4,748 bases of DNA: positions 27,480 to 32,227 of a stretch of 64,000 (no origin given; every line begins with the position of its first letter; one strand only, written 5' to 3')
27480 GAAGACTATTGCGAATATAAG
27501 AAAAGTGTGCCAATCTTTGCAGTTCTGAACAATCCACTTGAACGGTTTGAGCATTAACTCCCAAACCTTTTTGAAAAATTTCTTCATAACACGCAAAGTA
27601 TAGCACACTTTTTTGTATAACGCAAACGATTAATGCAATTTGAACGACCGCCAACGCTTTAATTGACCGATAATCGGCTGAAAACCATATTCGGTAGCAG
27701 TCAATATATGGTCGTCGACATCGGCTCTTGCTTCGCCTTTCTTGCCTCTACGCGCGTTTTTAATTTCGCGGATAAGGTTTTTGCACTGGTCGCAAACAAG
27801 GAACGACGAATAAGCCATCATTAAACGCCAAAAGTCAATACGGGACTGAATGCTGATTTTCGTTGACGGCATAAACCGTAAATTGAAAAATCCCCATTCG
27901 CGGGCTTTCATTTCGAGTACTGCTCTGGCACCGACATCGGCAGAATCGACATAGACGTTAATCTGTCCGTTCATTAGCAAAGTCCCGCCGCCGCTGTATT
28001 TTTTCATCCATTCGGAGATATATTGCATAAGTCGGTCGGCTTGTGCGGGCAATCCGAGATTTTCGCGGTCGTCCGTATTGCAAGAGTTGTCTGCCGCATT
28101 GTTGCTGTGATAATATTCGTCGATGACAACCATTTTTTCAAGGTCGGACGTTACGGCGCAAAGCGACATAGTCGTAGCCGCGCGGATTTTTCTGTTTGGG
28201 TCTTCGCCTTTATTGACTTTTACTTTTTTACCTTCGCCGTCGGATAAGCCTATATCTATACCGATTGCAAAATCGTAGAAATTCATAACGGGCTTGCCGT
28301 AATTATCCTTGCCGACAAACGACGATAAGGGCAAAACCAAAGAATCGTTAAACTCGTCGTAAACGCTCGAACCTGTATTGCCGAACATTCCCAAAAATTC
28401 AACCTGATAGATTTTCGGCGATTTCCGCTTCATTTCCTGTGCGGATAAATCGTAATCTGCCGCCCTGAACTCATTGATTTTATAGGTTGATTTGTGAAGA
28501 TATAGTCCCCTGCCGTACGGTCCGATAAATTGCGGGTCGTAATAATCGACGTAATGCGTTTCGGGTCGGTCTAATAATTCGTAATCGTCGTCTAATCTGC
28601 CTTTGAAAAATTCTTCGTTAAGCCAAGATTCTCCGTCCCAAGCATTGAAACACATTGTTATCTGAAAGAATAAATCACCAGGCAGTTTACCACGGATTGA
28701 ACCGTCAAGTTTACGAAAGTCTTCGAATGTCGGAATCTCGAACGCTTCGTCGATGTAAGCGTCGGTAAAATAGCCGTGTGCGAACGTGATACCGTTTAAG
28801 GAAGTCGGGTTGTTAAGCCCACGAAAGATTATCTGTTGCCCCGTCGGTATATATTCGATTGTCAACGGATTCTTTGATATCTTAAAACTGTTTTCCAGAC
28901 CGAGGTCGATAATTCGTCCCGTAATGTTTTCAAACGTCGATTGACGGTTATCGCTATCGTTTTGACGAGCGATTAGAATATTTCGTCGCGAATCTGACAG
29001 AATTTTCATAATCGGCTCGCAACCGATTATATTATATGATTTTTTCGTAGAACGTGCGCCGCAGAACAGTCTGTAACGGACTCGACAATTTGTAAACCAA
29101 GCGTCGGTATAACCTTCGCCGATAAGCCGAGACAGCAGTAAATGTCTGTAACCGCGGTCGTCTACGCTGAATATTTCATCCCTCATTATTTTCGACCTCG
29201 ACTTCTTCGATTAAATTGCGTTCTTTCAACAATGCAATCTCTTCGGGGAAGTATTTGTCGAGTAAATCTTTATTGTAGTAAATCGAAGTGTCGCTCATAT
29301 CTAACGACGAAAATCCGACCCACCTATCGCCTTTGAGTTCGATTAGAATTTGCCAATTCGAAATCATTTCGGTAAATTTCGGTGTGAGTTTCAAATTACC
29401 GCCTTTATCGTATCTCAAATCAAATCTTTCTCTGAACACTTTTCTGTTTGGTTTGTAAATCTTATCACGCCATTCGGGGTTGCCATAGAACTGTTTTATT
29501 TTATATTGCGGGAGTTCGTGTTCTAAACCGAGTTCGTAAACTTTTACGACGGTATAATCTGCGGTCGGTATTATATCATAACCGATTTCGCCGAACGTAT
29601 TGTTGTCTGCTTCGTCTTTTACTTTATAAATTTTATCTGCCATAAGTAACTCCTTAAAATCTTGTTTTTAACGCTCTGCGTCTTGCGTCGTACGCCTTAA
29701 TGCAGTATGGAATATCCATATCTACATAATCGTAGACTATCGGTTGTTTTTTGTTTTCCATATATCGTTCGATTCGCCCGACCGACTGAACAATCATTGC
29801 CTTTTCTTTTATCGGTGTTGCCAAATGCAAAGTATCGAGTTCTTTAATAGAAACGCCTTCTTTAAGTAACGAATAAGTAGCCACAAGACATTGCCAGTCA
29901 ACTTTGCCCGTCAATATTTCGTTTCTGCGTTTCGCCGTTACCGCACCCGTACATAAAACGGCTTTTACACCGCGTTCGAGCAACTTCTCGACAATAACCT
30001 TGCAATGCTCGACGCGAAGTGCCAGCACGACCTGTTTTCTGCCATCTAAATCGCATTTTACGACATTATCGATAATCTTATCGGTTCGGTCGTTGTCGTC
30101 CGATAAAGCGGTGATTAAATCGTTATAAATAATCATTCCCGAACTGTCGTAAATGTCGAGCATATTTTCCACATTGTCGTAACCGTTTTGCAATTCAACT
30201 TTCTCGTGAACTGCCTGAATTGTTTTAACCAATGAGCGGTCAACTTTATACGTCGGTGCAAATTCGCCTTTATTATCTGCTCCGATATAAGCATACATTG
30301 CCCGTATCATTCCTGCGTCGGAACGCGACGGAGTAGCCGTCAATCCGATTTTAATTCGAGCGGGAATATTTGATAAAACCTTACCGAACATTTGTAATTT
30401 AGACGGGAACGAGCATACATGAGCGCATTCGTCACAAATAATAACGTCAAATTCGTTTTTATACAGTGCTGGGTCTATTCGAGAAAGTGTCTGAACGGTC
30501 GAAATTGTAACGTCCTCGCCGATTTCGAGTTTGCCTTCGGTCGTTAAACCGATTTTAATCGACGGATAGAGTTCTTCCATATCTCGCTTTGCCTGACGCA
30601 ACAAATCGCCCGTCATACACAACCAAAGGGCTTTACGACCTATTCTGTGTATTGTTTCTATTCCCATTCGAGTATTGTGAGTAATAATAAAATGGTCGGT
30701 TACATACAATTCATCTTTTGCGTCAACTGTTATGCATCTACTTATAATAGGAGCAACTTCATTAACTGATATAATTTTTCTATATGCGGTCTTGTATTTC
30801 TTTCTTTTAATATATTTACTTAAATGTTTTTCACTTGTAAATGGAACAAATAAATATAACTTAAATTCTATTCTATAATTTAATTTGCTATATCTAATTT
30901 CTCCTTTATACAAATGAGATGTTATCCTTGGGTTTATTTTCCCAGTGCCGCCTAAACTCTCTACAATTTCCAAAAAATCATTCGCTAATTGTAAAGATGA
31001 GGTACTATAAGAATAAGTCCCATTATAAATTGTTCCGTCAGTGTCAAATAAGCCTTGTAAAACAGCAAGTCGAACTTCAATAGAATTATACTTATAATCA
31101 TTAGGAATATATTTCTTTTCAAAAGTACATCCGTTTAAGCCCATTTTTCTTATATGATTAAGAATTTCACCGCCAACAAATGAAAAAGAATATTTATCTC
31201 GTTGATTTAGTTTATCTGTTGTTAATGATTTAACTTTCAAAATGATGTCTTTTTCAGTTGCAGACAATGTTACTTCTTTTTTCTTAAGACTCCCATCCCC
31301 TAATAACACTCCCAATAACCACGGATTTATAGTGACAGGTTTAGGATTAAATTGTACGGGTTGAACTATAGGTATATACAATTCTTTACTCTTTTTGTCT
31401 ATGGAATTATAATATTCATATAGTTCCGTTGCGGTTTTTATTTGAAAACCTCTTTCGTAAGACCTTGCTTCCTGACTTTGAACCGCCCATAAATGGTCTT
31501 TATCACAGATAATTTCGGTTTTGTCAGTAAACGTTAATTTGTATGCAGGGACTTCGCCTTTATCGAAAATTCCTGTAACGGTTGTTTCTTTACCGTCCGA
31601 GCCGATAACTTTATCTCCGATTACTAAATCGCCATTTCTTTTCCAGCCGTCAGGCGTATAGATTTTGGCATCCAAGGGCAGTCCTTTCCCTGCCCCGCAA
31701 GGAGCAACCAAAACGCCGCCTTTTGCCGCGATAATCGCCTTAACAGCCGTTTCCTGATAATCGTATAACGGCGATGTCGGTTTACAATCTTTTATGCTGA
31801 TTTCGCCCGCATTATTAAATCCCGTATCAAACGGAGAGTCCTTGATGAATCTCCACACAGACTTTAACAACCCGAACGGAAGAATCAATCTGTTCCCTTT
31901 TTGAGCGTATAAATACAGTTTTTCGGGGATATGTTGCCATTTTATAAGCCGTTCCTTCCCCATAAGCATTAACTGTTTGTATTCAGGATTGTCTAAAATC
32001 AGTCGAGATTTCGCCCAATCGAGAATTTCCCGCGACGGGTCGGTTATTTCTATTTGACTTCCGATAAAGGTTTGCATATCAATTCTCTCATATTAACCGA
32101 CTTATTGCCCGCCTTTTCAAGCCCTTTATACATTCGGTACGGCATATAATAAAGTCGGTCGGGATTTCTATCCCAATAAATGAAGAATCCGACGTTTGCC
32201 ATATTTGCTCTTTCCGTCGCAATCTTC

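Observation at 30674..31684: Class-3-like (WCT) intein with a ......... endonuclease splitting the Walker A motif of the DEAH helicase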

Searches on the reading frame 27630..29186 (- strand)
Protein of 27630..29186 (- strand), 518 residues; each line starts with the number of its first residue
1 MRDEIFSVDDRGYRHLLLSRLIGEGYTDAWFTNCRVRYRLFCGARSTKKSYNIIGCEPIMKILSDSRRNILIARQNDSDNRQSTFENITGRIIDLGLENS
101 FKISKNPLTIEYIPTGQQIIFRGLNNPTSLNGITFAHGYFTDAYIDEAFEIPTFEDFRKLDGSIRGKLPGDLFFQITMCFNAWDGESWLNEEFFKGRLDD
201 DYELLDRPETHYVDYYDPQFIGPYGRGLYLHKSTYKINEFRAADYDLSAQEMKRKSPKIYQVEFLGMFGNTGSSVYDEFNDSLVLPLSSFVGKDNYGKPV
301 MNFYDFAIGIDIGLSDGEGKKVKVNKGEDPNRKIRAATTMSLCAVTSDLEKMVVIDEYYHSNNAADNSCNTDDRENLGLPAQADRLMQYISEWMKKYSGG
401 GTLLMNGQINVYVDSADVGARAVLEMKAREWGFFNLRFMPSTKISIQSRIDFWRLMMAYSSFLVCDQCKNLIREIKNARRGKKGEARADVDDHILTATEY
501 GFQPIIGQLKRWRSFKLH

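Call 22: search_protein_families(library=phrogs, proteins=[window:27630-29186:-], max_evalue=0.00001)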
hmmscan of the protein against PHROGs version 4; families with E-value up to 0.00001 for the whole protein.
window:27630-29186:- (518 aa): 3 families
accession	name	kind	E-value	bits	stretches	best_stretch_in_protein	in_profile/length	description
phrog_3717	-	head and packaging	3.7e-40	139.1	1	22-198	11-181/277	terminase large subunit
phrog_2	-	head and packaging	7.3e-38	131.8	1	28-508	271-595/807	terminase large subunit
phrog_8711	-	head and packaging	5.6e-09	37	1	19-101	10-89/89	terminase large subunit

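Call 31: search_dna_similar(query=window:27630-29186:-, collection=phages, mode=protein, max_rows=12)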
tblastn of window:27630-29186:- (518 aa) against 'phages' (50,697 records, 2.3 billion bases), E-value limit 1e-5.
Records with a match: 424; places in all: 424; records where one place covers at least 80% of the query: 19.
Best place of each record, by identity: <60% 424.
By first word of the organism name: Streptococcus 107; Staphylococcus 73; Clostridium 62; Bacillus 31; Listeria 24; Enterococcus 20; Lactobacillus 17; Bacteriophage 15; Vibrio 12; Brevibacillus 11; and 27 more.
By host as written in the record: - 45; Clostridium sporogenes ATCC-15579 30; Staphylococcus aureus 15; Staphylococcus epidermidis 13; Clostridium perfringens 12; Listeria monocytogenes 11; Brevibacillus laterosporus 11; Vibrio breoganii 8; and 182 more.
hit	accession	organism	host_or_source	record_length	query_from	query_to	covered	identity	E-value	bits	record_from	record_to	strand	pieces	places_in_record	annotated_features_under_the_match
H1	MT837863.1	Bacteriophage sp.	human fecal samples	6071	14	506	95%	26.6%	8e-31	133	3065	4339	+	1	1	record has no annotation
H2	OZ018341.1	Marinitoga phage MPV1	-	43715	26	503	92%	27.2%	3e-25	116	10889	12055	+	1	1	Terminase large subunit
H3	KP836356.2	Marinitoga camini virus 2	Marinitoga camini 1155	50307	26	503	92%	26.4%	1e-22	108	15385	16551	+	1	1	terminase large subunit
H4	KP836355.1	Marinitoga camini virus 1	Marinitoga camini 1197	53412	26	503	92%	26.2%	1e-21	105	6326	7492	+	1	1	terminase large subunit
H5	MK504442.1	Lactobacillus phage 3-SAC12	Lactobacillus brevis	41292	12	506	96%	23.2%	7e-25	115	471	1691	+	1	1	terminase large subunit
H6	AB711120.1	Bacillus phage PM1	Bacillus subtilis subsp. natto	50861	12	502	95%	23.0%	9e-22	105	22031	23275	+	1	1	hypothetical protein (x2)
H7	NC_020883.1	Bacillus phage PM1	Bacillus subtilis subsp. natto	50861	12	502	95%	23.0%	9e-22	105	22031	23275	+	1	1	terminase large subunit | hypothetical protein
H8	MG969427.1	Anoxybacillus phage A403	Anoxybacillus caldiproteolyticus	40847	37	502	90%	24.1%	3e-13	79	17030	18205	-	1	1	hypothetical protein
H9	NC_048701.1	Anoxybacillus phage A403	Anoxybacillus caldiproteolyticus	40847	37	502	90%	24.1%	3e-13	79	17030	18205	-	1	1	terminase large subunit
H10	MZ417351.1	Staphylococcus phage PG-2021_90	Staphylococcus epidermidis NCC 100655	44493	16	503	94%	22.9%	2e-13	80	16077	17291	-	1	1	record has no annotation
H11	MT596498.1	Staphylococcus phage vB_SepS_BE01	Staphylococcus epidermidis F12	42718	18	503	94%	23.0%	6e-14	81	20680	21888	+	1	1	terminase large subunit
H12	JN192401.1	Staphylococcus phage vB_SepiS-phiIPLA7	Staphylococcus epidermidis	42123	16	503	94%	22.7%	2e-13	80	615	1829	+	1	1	terminase large subunit | terminase smal subunit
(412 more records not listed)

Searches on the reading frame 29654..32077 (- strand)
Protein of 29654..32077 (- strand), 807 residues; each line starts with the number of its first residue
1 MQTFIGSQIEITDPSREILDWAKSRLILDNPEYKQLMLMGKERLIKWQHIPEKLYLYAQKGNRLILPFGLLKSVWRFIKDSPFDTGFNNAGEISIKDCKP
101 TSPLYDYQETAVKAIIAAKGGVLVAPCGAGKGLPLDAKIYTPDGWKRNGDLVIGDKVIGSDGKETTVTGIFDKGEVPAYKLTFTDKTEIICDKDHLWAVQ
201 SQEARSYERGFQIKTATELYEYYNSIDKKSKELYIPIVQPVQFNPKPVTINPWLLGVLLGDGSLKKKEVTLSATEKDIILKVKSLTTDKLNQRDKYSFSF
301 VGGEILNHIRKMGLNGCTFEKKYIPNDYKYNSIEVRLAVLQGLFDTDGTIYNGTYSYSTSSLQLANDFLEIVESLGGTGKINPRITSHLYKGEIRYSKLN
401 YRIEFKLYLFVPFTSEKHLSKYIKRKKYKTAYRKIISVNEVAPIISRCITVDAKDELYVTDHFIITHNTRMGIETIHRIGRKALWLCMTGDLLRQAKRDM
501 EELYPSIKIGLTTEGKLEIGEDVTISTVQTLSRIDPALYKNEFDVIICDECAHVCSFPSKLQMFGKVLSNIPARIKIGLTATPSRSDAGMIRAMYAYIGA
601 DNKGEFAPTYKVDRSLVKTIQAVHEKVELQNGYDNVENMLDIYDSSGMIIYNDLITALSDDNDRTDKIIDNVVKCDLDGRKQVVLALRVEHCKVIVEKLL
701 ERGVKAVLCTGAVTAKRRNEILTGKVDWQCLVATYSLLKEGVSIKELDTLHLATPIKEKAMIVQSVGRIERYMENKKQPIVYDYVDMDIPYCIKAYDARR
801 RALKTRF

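Call 4: search_protein_families(library=pfam, proteins=[window:29654-32077:-], max_evalue=0.1)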
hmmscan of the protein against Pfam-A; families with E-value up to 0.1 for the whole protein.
window:29654-32077:- (807 aa): 6 families
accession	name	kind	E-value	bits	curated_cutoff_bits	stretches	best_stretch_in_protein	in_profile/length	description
PF04851.21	ResIII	-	1.4e-15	58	22.5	1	469-585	37-164/164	Type III restriction enzyme, res subunit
PF14528.11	LAGLIDADG_3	-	2.4e-10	40.9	22.5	1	334-391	1-61/82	LAGLIDADG-like domain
PF00271.37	Helicase_C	-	0.0002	22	23.5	1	673-772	10-109/110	Helicase conserved C-terminal domain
PF00270.35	DEAD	-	0.017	15.3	26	0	478-586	43-162/167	DEAD/DEAH box helicase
PF03065.20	Glyco_hydro_57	-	0.057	13.1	21.2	0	401-519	10-105/291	Glycosyl hydrolase family 57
PF05204.19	Hom_end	-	0.098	13.2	21.1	0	324-376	2-57/110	Homing endonuclease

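Call 22: search_protein_families(library=phrogs, proteins=[window:29654-32077:-], max_evalue=0.00001)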
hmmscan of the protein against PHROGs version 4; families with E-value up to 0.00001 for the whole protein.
window:29654-32077:- (807 aa): 11 families
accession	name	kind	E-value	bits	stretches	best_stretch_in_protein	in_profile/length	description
phrog_16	-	DNA, RNA and nucleotide metabolism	4.5e-50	171.8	1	466-791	301-605/986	DNA helicase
phrog_19299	-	head and packaging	4.3e-43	148.8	1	128-480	28-397/702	terminase large subunit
phrog_36964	-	head and packaging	6.1e-37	128.1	1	105-476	65-442/890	terminase large subunit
phrog_9690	-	DNA, RNA and nucleotide metabolism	2e-21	77.3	1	532-799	30-288/306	DNA helicase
phrog_510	-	DNA, RNA and nucleotide metabolism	4.7e-21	76.2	1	126-355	399-633/667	DNA primase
phrog_15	-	head and packaging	1.1e-20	74.6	1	114-359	61-317/1330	terminase large subunit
phrog_50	-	DNA, RNA and nucleotide metabolism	7.6e-18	65.9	1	104-288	59-239/570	DnaC-like helicase loader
phrog_62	-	DNA, RNA and nucleotide metabolism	5.5e-06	25.1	0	466-587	720-853/1881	DNA helicase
phrog_17901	-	DNA, RNA and nucleotide metabolism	5.6e-06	27.7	0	730-801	13-83/109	DNA helicase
phrog_16259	-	DNA, RNA and nucleotide metabolism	7.1e-06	26.5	0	482-553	162-235/330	DNA helicase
phrog_38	-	head and packaging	7.1e-06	25.9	1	118-231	140-246/760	terminase large subunit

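Call 23: search_protein_families(library=ncbifam, proteins=[window:29654-32077:-], max_evalue=0.01)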
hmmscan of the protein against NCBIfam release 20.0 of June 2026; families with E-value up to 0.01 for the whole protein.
window:29654-32077:- (807 aa): 7 families
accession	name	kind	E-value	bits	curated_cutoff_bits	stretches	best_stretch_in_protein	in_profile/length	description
NF053632.1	heli_RadD_YejH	equivalog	6.5e-16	57.7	720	1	487-787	54-357/573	DNA repair helicase RadD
TIGR00603.1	rad25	subfamily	7.3e-07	27.8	328.7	0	537-588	372-418/734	DNA repair helicase rad25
NF045503.1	repair_heli_XPB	equivalog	6.8e-06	24.9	610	0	69-132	148-217/548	DNA repair helicase XPB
NF058637.1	helic_SCO1167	equivalog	2.8e-05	22.4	1200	0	521-584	563-623/932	SCO1167/SCO6262 family helicase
NF045703.1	rSAM_Tes_intein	exception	0.0001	20.3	1700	1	254-376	374-507/1040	tetraether lipid synthase Tes, intein-containing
NF046051.1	restrict_EcoAI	equivalog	0.00037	19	550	1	539-796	271-540/768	EcoAI/FtnUII family type I restriction enzme subunit R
TIGR04095.1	dnd_restrict_1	equivalog_domain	0.0016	17.5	600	0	701-786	311-397/451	DNA phosphorothioation system restriction enzyme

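Call 24: list_cluster_members(proteins=[window:29654-32077:-, P0092, P0093])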
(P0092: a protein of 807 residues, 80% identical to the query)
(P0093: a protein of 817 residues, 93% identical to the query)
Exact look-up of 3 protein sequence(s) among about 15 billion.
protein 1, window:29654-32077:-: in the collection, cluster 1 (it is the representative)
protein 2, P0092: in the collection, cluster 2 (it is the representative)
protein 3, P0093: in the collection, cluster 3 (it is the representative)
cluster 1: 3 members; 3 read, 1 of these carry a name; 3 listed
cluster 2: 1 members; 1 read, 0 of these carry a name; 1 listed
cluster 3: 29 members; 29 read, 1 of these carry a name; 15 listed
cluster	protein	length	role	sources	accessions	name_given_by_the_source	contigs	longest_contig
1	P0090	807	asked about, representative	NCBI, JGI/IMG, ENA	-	superfamily II DNA or RNA helicase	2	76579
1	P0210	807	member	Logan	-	-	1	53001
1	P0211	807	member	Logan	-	-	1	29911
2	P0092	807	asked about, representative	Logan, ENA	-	-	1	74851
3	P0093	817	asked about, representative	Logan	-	-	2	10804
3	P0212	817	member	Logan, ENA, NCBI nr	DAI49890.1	MAG TPA: Chromatin remodeling complex ATPase [Caudoviricetes sp.]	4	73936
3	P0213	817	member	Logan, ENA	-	-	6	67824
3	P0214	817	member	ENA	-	-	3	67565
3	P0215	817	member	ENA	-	-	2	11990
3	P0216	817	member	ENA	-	-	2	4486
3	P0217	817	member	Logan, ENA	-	-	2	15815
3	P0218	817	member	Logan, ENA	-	-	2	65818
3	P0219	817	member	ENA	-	-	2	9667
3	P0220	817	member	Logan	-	-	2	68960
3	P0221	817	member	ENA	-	-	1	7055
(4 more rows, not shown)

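Call 51: find_related_loci(query=window:29654-32077:-, collection=genome_contigs, flank=3000)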
Query window:29654-32077:- (807 aa) in genome_contigs; peptide patterns used: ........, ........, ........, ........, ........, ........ (x = any residue, [..] = any of these).
31 stretches matched a pattern, but none encodes a relative of the query by tblastn (E <= 1e-3).

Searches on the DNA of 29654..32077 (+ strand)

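Call 6: search_dna_similar(query=window:29654-32077:+, collection=phages, mode=near, max_rows=25)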
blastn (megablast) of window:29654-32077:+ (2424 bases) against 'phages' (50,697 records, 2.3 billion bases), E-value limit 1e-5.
No match.
